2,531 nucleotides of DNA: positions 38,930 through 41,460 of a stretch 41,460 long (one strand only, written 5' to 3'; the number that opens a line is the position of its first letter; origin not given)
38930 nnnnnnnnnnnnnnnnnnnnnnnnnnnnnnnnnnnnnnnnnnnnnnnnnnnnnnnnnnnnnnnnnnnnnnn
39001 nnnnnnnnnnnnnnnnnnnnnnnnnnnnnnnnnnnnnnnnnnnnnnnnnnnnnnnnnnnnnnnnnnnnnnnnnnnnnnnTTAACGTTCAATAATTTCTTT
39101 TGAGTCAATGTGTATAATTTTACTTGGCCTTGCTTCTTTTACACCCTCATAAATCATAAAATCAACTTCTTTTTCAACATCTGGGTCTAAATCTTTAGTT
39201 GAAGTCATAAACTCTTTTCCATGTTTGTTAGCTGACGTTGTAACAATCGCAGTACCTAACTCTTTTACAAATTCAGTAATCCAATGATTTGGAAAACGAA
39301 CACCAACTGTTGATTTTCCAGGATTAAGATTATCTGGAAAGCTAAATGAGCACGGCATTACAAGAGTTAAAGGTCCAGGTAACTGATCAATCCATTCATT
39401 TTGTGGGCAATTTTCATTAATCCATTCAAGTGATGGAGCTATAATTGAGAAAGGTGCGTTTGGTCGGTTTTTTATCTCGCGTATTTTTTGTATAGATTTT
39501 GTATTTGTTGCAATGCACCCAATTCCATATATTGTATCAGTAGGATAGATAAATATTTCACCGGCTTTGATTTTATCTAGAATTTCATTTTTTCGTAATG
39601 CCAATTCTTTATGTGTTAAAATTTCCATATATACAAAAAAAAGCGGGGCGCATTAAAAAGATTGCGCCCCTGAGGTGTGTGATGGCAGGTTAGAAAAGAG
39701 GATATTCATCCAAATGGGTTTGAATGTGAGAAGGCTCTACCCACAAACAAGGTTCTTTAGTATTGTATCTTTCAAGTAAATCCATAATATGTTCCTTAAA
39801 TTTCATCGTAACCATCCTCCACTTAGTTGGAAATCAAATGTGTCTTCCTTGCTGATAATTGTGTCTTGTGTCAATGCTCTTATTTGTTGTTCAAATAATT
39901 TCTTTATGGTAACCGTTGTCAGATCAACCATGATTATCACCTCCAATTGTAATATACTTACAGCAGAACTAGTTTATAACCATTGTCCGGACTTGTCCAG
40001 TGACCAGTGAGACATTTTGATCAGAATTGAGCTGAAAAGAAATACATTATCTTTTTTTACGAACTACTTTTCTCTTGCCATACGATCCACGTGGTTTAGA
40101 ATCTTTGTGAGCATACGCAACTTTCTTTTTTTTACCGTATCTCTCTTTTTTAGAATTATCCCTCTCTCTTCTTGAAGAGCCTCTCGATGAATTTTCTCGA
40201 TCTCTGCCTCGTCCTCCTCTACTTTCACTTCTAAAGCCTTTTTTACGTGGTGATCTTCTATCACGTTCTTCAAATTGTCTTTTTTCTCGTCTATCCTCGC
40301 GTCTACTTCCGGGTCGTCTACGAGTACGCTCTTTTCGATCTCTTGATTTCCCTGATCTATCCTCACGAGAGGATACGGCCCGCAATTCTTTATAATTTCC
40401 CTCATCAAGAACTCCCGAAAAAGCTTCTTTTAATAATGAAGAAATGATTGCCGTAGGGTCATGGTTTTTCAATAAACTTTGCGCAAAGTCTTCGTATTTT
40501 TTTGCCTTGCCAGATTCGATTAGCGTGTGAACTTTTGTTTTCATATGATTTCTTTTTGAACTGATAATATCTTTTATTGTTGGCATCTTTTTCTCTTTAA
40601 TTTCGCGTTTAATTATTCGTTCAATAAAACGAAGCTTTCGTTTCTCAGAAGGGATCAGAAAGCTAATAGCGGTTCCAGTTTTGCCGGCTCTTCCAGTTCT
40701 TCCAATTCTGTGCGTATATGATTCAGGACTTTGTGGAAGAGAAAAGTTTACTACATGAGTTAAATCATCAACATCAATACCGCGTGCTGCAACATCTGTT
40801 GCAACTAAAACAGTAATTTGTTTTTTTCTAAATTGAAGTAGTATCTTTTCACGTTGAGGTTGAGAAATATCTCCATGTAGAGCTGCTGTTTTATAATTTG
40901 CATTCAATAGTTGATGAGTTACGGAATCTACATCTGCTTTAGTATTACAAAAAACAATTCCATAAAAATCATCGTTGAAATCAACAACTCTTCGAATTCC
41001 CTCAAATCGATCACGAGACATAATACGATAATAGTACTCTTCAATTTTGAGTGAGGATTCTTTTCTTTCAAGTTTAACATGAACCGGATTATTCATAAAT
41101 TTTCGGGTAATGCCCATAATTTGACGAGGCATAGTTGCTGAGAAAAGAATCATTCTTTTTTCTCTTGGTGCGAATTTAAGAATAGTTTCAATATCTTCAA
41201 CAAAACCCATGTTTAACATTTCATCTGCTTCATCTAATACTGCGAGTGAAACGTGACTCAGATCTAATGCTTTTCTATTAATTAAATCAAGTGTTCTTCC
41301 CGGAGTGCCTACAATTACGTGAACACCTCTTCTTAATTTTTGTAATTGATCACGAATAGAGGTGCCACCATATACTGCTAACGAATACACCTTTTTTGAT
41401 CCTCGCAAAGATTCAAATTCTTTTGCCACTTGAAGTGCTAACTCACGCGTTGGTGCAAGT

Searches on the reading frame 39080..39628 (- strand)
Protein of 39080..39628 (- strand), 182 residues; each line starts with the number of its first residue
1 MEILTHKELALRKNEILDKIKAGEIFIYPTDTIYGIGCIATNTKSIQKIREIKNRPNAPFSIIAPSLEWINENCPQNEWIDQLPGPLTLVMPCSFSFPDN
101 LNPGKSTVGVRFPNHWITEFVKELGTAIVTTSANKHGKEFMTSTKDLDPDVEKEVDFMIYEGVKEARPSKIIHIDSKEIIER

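Call 83: find_encoding_contigs(protein=window:39080-39628:-, flank=10000, max_places=2)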
Protein window:39080-39628:- (182 aa): 12 contigs read that carry it; 2 places shown.
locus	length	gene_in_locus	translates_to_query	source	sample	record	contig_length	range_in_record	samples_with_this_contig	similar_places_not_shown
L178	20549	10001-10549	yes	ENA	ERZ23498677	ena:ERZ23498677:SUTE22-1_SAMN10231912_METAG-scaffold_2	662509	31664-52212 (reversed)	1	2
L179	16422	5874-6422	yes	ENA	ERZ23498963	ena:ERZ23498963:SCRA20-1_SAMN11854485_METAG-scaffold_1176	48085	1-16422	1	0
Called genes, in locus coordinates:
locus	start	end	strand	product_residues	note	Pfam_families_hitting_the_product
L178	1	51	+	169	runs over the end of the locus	PF22769:DCD, PF00692:dUTPase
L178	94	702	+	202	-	PF00535:Glycos_transf_2, PF10111:Glyco_tranf_2_2, PF13641:Glyco_tranf_2_3 (weak)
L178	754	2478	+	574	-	PF08439:Peptidase_M3_N, PF01432:Peptidase_M3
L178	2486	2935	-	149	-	-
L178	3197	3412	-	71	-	-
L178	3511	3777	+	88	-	-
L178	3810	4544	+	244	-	PF02616:SMC_ScpA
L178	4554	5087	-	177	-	PF13473:Cupredoxin_1 (weak), PF00127:Copper-bind (weak)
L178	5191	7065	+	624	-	PF01078:Mg_chelatase, PF05496:RuvB_N (faint), PF20030:bpMoxR (faint), PF00158:Sigma54_activat, PF07728:AAA_5 (weak), PF20436:LonB_AAA-LID (weak), PF05362:Lon_C, PF13541:ChlI, +1 more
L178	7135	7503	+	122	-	PF01201:Ribosomal_S8e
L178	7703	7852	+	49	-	-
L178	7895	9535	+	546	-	PF04851:ResIII, PF00270:DEAD, PF00271:Helicase_C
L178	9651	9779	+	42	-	-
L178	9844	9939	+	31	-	-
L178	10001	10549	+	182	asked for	PF01300:Sua5_yciO_yrdC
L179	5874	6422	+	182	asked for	PF01300:Sua5_yciO_yrdC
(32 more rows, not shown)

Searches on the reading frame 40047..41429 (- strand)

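Call 11: search_protein_families(library=pfam, proteins=[window:40047-41429:-], max_evalue=0.001)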
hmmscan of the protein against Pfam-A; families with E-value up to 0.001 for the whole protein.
window:40047-41429:- (460 aa): 2 families
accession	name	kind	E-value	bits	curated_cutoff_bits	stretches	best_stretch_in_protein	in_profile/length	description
PF00271.37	Helicase_C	-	3.1e-31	108.3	23.5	1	157-249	18-110/110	Helicase conserved C-terminal domain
PF00270.35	DEAD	-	1.8e-23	83.5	26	1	3-104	63-164/167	DEAD/DEAH box helicase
